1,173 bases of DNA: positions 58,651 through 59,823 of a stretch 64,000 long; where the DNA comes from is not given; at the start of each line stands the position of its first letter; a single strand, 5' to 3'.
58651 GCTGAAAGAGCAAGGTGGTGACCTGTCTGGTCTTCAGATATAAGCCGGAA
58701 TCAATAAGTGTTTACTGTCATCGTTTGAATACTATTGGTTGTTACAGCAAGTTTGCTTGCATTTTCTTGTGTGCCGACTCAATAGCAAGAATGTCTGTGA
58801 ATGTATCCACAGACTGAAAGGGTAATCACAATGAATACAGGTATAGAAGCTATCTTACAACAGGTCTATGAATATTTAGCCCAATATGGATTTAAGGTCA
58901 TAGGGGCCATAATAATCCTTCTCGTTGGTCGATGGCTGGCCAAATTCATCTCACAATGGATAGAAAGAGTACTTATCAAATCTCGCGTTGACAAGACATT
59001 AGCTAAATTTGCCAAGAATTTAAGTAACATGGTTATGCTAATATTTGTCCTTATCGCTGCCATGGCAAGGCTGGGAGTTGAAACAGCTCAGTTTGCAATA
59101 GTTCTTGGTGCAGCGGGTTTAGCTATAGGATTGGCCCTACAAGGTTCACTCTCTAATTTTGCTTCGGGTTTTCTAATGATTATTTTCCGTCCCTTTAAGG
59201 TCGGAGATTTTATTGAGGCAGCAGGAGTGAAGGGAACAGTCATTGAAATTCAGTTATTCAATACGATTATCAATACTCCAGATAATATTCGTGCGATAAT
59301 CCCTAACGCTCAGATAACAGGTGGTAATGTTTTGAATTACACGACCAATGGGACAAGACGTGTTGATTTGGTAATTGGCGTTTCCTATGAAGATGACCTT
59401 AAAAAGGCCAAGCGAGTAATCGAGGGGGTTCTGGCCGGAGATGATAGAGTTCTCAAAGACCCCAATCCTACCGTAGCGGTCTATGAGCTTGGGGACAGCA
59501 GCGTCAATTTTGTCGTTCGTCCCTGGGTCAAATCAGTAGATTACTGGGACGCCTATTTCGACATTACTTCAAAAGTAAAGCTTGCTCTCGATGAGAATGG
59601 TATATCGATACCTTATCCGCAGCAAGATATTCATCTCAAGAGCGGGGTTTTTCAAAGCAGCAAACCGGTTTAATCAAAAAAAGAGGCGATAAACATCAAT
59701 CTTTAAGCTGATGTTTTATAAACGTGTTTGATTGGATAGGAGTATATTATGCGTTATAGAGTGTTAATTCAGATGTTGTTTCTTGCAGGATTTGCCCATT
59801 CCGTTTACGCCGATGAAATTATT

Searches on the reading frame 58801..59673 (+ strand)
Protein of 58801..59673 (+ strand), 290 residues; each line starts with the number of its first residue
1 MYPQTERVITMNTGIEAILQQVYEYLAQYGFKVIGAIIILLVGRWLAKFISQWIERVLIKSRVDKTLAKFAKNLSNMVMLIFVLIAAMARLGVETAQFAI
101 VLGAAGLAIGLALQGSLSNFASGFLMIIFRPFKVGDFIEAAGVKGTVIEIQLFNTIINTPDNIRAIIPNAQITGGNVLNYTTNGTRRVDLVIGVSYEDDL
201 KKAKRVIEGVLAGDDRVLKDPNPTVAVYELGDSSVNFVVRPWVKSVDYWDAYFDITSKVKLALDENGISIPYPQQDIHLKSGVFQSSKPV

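Call 20: search_protein_families(library=pfam, proteins=[window:58801-59673:+], max_evalue=0.00001)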
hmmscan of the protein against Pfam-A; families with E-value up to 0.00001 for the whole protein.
window:58801-59673:+ (290 aa): 3 families
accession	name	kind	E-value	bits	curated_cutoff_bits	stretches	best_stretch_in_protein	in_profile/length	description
PF00924.24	MS_channel_2nd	-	1.7e-19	70.1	20.2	1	116-181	2-67/68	Mechanosensitive ion channel, beta-domain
PF21082.3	MS_channel_3rd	-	3.3e-17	63.1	21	1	188-270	1-88/88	Mechanosensitive ion channel MscS, C-terminal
PF05552.17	MS_channel_1st_1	-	3.9e-12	46.3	22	1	20-66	4-50/50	Mechanosensitive ion channel, conserved TM helix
